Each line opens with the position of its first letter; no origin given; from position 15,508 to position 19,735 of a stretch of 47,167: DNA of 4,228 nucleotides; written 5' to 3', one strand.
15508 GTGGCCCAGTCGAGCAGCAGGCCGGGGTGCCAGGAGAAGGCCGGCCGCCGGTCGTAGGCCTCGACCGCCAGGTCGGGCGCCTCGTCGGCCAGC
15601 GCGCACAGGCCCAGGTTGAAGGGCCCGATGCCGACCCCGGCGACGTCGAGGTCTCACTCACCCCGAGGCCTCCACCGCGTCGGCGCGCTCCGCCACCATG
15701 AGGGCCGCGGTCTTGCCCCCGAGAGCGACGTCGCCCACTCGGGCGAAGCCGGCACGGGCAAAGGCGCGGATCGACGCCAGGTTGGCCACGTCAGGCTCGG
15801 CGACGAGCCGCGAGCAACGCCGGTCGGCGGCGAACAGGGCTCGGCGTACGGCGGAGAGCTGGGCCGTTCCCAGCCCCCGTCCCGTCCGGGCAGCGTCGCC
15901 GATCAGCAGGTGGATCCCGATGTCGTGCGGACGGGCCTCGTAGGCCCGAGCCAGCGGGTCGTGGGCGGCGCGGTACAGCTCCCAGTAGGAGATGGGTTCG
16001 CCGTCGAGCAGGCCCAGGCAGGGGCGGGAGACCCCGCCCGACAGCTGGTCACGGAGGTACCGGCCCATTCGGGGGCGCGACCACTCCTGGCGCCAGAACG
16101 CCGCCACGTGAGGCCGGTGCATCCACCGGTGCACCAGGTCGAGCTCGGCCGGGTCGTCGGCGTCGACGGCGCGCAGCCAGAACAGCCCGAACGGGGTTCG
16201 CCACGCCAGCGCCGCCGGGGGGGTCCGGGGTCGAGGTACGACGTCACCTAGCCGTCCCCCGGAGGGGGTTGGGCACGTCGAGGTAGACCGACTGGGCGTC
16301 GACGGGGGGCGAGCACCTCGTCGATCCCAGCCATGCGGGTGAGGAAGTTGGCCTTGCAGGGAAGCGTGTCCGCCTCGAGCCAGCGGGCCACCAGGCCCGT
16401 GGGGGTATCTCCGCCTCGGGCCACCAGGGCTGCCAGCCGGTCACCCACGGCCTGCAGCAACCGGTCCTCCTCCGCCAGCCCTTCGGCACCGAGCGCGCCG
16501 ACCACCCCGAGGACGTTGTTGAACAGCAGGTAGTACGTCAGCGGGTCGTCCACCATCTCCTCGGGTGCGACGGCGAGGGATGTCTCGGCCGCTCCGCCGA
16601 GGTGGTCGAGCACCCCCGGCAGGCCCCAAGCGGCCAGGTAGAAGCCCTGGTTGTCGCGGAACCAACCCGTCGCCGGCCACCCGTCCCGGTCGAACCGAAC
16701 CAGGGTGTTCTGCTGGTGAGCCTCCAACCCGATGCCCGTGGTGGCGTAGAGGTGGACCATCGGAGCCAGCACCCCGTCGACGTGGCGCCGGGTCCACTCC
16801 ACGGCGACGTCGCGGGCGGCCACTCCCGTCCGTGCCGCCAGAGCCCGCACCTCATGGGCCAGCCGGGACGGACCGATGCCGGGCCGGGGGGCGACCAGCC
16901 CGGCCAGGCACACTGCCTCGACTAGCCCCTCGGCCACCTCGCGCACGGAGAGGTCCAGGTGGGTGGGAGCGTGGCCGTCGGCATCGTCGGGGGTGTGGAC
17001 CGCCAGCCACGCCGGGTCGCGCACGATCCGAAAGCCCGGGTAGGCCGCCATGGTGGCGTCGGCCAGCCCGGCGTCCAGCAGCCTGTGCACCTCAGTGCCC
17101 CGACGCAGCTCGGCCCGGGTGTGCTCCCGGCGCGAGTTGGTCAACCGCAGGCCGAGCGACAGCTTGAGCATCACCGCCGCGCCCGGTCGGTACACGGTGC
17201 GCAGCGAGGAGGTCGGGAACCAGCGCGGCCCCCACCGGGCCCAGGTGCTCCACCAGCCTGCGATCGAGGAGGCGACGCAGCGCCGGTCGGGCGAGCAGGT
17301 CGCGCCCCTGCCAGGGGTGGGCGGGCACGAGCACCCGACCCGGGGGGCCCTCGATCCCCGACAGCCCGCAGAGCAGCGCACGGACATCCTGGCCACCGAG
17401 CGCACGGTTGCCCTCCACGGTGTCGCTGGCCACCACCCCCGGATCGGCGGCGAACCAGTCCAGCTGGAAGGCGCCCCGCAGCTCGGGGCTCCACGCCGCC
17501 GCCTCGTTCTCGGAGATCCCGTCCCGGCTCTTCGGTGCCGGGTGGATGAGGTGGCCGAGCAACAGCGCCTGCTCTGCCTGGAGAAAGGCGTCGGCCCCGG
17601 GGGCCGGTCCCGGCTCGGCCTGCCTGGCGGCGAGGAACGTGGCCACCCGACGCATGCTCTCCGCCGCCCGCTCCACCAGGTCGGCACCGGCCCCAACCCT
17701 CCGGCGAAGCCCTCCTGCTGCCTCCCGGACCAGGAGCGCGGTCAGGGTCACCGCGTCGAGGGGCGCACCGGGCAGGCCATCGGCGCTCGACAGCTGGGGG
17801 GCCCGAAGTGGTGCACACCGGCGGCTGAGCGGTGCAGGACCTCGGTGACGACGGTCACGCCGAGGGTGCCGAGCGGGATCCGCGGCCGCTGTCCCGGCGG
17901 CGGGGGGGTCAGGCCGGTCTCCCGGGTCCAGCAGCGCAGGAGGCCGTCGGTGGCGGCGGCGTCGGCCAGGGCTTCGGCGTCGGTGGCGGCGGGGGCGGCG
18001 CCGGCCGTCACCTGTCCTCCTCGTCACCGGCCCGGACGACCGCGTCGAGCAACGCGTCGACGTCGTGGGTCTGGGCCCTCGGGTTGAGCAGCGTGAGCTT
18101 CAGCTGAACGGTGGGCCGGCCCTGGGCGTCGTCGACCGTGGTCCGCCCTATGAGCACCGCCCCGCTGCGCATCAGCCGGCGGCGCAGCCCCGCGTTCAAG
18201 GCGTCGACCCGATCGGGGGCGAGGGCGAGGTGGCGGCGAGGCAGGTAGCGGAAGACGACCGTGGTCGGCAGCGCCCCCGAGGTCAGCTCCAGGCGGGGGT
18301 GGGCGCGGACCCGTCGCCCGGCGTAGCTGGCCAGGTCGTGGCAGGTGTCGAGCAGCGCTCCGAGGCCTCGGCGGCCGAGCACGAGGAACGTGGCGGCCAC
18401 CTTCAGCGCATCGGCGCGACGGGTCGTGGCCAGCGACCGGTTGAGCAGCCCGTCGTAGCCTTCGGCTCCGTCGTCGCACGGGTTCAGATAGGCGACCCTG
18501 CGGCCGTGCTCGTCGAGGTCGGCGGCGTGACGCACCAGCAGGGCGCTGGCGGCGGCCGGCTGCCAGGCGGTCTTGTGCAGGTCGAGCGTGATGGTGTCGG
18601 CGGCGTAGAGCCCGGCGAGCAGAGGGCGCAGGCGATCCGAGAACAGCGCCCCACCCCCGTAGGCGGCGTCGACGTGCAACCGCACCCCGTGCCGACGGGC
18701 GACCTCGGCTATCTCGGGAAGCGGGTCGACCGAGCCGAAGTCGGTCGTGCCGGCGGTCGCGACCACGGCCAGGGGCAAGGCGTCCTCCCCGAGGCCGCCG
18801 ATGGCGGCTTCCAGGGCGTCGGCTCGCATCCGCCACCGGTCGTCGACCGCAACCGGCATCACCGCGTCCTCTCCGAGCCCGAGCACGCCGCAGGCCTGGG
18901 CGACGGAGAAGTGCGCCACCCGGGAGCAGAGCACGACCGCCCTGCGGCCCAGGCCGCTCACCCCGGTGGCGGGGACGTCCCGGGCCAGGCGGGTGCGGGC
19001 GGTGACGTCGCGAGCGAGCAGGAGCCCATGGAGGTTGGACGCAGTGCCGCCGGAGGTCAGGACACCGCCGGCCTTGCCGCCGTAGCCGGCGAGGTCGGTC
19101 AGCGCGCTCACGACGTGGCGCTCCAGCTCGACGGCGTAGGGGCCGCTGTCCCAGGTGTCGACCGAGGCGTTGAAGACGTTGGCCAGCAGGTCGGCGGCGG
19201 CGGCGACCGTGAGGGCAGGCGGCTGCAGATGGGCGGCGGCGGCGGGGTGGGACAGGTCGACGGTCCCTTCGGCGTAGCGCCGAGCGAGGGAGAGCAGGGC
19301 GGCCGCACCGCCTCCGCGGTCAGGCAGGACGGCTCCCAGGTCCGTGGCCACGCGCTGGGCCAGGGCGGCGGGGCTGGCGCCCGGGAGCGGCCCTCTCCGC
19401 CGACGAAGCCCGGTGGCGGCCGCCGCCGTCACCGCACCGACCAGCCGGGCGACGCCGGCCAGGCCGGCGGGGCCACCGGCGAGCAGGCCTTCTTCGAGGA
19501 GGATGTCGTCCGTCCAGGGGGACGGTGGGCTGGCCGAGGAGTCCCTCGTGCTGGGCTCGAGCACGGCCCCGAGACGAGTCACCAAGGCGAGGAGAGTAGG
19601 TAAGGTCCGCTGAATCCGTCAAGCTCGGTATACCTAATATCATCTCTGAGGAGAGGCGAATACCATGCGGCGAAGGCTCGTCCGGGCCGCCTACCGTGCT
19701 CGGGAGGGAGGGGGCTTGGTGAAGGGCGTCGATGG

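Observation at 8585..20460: Reading-frame disruptions confined to the siderophore locus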

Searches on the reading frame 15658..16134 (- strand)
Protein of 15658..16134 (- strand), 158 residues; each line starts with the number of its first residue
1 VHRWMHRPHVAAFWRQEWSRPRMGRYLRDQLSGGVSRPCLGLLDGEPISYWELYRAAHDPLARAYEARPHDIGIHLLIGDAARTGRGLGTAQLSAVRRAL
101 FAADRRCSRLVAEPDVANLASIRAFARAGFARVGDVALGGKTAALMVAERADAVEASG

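Call 5: search_protein_families(library=pfam, proteins=[window:15658-16134:-], max_evalue=0.01)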
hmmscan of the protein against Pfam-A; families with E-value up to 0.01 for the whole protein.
window:15658-16134:- (158 aa): 3 families
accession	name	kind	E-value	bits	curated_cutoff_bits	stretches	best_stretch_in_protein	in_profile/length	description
PF13523.12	Acetyltransf_8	-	1.3e-46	158.3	27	1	1-137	9-144/145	Acetyltransferase (GNAT) domain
PF00583.31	Acetyltransf_1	-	6.4e-08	33.3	20.7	1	12-130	10-116/116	Acetyltransferase (GNAT) family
PF13302.13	Acetyltransf_3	-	1.3e-06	29.5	25.4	1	3-130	17-137/138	Acetyltransferase (GNAT) domain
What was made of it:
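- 15658..16247 (-): IucB-like N-acetyltransferase (Acetyltransf_8). A -1 break in the G7 run 16217-16223 separates the GTG start (coupled to the IucA stop by GTGA) from the conserved domain. Corrected length 196 aa. Pfam (call 5).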

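Call 41: find_encoding_contigs(protein=window:15658-16068:-, flank=10000, max_places=10)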
Protein window:15658-16068:- (136 aa): 1 contig read that carries it; 1 place shown.
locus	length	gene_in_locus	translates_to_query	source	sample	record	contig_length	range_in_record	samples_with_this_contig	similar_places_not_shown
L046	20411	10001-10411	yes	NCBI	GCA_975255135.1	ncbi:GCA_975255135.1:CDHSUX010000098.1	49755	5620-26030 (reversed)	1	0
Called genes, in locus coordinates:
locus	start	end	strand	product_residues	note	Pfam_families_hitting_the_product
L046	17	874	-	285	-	-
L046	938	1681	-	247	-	PF13473:Cupredoxin_1 (weak)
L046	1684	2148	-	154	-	PF07366:SnoaL, PF12680:SnoaL_2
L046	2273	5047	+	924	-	PF01381:HTH_3, PF13560:HTH_31, PF00931:NB-ARC (weak), PF13401:AAA_22, PF13424:TPR_12 (faint)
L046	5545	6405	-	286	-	PF07690:MFS_1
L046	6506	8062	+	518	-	PF00282:Pyridoxal_deC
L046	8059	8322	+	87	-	-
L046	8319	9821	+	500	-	PF04183:IucA_IucC, PF06276:FhuF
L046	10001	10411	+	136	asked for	PF00583:Acetyltransf_1 (weak), PF13523:Acetyltransf_8, PF13302:Acetyltransf_3 (weak)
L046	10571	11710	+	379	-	PF13434:Lys_Orn_oxgnase, PF07992:Pyr_redox_2 (faint)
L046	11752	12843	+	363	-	PF04183:IucA_IucC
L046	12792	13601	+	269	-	PF04183:IucA_IucC, PF06276:FhuF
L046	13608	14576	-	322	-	PF01032:FecCD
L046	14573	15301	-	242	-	PF01032:FecCD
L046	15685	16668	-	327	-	PF01497:Peripla_BP_2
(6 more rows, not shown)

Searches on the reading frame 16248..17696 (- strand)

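Call 5: search_protein_families(library=pfam, proteins=[window:16248-17696:-], max_evalue=0.01)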
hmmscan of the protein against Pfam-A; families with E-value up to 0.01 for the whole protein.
window:16248-17696:- (482 aa): 2 families
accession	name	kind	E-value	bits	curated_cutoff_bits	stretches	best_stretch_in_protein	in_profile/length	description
PF06276.17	FhuF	-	1.5e-32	113.7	25.2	1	300-460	2-158/161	Ferric iron reductase FhuF-like transporter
PF04183.18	IucA_IucC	-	9.1e-22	78.2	25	1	156-268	126-238/239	IucA / IucC family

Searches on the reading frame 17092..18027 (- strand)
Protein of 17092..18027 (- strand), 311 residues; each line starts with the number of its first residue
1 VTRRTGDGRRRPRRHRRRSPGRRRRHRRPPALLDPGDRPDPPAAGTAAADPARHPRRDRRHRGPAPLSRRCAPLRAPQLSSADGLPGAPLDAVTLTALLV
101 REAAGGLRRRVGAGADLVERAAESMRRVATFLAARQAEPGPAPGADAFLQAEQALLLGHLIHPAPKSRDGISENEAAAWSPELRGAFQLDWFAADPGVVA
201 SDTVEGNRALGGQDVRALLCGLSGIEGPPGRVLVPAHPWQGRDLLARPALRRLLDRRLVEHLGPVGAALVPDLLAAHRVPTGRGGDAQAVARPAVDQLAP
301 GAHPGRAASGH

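Call 5: search_protein_families(library=pfam, proteins=[window:17092-18027:-], max_evalue=0.01)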
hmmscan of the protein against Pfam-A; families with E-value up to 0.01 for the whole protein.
window:17092-18027:- (311 aa): 1 family
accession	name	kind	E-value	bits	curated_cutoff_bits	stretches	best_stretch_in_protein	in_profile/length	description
PF04183.18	IucA_IucC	-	1e-23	84.6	25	1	148-271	2-131/239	IucA / IucC family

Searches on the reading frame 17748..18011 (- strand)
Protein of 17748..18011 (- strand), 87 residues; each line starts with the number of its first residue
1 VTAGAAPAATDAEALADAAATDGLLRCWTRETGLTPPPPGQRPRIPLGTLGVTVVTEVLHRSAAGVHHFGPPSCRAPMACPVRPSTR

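Call 5: search_protein_families(library=pfam, proteins=[window:17748-18011:-], max_evalue=0.01)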
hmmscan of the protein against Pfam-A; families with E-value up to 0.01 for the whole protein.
window:17748-18011:- (87 aa): 0 families

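Call 37: find_encoding_contigs(protein=window:17748-18011:-, flank=10000, max_places=10)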
Protein window:17748-18011:- (87 aa): 2 contigs read that carry it; 2 places shown.
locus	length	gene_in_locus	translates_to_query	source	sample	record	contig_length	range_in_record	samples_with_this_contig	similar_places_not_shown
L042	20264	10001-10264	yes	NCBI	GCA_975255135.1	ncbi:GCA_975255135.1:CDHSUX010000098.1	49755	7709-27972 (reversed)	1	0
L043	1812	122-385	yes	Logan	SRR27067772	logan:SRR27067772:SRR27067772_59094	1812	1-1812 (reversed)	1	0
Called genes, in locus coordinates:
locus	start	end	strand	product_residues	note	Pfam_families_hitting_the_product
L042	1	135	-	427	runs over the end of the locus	PF13458:Peripla_BP_6, PF01094:ANF_receptor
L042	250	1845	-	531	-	PF01179:Cu_amine_oxid (weak)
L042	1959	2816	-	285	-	-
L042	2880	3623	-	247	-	PF13473:Cupredoxin_1 (weak)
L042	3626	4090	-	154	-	PF07366:SnoaL, PF12680:SnoaL_2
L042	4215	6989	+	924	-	PF01381:HTH_3, PF13560:HTH_31, PF00931:NB-ARC (weak), PF13401:AAA_22, PF13424:TPR_12 (faint)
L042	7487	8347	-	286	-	PF07690:MFS_1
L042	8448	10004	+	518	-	PF00282:Pyridoxal_deC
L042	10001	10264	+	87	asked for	-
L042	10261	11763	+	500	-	PF04183:IucA_IucC, PF06276:FhuF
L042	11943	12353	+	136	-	PF00583:Acetyltransf_1 (weak), PF13523:Acetyltransf_8, PF13302:Acetyltransf_3 (weak)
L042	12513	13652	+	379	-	PF13434:Lys_Orn_oxgnase, PF07992:Pyr_redox_2 (faint)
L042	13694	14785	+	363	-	PF04183:IucA_IucC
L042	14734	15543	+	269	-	PF04183:IucA_IucC, PF06276:FhuF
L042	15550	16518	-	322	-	PF01032:FecCD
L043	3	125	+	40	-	?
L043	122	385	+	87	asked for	-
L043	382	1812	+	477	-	?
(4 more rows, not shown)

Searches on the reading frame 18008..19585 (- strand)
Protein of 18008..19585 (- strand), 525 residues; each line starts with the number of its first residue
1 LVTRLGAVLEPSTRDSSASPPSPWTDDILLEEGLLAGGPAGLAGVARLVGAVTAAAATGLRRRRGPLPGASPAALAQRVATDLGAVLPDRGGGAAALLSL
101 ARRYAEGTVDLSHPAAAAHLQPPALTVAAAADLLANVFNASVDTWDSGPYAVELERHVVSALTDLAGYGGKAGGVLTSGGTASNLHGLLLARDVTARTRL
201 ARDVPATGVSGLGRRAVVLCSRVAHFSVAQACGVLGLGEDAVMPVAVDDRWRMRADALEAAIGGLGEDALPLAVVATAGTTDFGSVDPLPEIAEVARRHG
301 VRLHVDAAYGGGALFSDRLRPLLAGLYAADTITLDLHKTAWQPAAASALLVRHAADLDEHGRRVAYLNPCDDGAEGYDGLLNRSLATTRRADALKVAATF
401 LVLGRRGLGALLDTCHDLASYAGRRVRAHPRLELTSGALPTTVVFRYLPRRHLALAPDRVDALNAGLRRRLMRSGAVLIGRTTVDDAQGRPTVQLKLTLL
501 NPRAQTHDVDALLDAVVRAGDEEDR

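Call 5: search_protein_families(library=pfam, proteins=[window:18008-19585:-], max_evalue=0.01)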
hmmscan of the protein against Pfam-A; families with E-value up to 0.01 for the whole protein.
window:18008-19585:- (525 aa): 5 families
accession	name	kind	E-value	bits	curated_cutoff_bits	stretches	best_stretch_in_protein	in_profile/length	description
PF00282.25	Pyridoxal_deC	-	7.2e-49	166.9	27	1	113-447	39-374/375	Pyridoxal-dependent decarboxylase conserved domain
PF01212.27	Beta_elim_lyase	-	9.4e-05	22.3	27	1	214-308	70-170/288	Beta-eliminating lyase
PF05889.19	SepSecS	-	0.00043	19.6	21.1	1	218-310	104-195/389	O-phosphoseryl-tRNA(Sec) selenium transferase, SepSecS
PF00155.27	Aminotran_1_2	-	0.0033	17.1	19.7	1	242-314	115-193/361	Aminotransferase class I and II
PF00266.25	Aminotran_5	-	0.0051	16.3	21.5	1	242-308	116-177/371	Aminotransferase class-V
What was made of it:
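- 18008..19585 (-): PLP-dependent decarboxylase (closest NCBIfam model RhbB, below cut-off). Intact. Pfam Pyridoxal_deC 39-374 of 375 (call 5).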

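Call 6: find_encoding_contigs(protein=window:18008-19585:-, flank=10000, max_places=10)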
Protein window:18008-19585:- (525 aa): no gene with exactly this product is on record in the collection.

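Call 7: find_related_loci(query=window:18008-19585:-, collection=genome_contigs, flank=10000)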
Query window:18008-19585:- (525 aa) in genome_contigs; peptide patterns used: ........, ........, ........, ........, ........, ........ (x = any residue, [..] = any of these).
140 stretches matched a pattern; 41 encode a relative of the query (tblastn E <= 1e-3); 38 distinct loci.
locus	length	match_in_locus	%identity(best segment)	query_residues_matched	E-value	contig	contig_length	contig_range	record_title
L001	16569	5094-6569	65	34-525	0e+0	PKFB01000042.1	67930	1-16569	MAG: Actinomycetales bacterium isolate RSA1 c_000000000093, whole genome shotgun sequence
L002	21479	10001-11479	66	19-520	0e+0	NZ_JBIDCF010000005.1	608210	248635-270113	Streptomyces sp. NPDC047886 NPDC047886_410_D6.ctg-0005, whole genome shotgun sequence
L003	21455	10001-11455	66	19-513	0e+0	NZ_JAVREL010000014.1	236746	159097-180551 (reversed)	Streptomyces litchfieldiae strain DSM 44938 NODE_14_length_236746_cov_41.518323, whole genome shotgun sequence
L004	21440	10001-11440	67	39-522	4e-179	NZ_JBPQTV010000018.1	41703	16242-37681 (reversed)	Streptomyces sp. URMC 123 NODE_18_length_41703_cov_120.843583, whole genome shotgun sequence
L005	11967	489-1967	65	21-520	8e-178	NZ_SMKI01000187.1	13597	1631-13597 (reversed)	Streptomyces hainanensis strain DSM 41900 NODE_187_length_13597_cov_67.5251, whole genome shotgun sequence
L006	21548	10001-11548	63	4-524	4e-178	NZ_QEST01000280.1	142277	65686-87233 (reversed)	Streptomyces sp. PT12 NODE_15_length_142277_cov_294.143_ID_11532678, whole genome shotgun sequence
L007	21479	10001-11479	64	21-520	4e-174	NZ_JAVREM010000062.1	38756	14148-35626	Streptomyces millisiae strain DSM 44918 NODE_62_length_38756_cov_27.863186, whole genome shotgun sequence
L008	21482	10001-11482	64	18-520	5e-171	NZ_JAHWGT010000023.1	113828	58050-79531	Streptomyces sp. DH12 NODE_23_length_113828_cov_21.105294/1-113828, whole genome shotgun sequence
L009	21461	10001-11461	64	19-513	4e-171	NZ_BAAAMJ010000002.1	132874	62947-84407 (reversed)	Streptomyces sodiiphilus strain JCM 13581 sequence002, whole genome shotgun sequence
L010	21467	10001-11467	64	21-518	1e-170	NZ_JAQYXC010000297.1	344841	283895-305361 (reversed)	Streptomyces sp. SP18CS02 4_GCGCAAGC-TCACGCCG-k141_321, whole genome shotgun sequence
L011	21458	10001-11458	63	21-516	2e-170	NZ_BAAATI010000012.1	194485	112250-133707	Streptomyces carpaticus strain JCM 6915 sequence12, whole genome shotgun sequence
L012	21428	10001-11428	64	29-513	9e-171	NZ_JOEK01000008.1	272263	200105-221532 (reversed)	Streptomyces avicenniae strain NRRL B-24776 contig8.1, whole genome shotgun sequence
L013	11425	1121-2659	63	6-524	1e-170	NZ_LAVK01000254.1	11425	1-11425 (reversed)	Streptomyces sp. SBT349 scaffold254_size11425, whole genome shotgun sequence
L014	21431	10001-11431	61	34-523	2e-169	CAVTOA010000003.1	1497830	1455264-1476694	MAG: uncultured Acidimicrobiales bacterium isolate MFD00822.bin.2.24 genome assembly, contig: contig_31271, whole genome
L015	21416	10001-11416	65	45-520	5e-169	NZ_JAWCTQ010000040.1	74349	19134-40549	Streptomyces tamarix strain TRM76323 40, whole genome shotgun sequence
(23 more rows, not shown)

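Call 51: search_protein_families(library=ncbifam, proteins=[window:18008-19585:-], max_evalue=0.00001)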
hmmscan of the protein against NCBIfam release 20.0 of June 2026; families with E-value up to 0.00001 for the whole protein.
window:18008-19585:- (525 aa): 5 families
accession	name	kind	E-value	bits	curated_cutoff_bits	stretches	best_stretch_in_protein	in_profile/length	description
NF052646.1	DABADecarRhbB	equivalog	1.8e-91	307.2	900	1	67-518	52-480/491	L-2,4-diaminobutyrate decarboxylase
TIGR03799.1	NOD_PanD_pyr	equivalog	9e-45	153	606.1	1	172-513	160-516/522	pyridoxal-dependent aspartate 1-decarboxylase PanP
TIGR03812.1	tyr_de_CO2_Arch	equivalog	2.2e-24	86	299.4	1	152-427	58-307/375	tyrosine decarboxylase MfnA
TIGR03811.1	tyr_de_CO2_Ent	equivalog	1.5e-17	63.3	905.3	1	218-312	225-325/608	tyrosine decarboxylase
NF002748.0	PRK02769.1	equivalog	2.7e-07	29.6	305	1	154-372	66-266/382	histidine decarboxylase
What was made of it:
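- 18008..19585 (-): NCBIfam (call 51).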
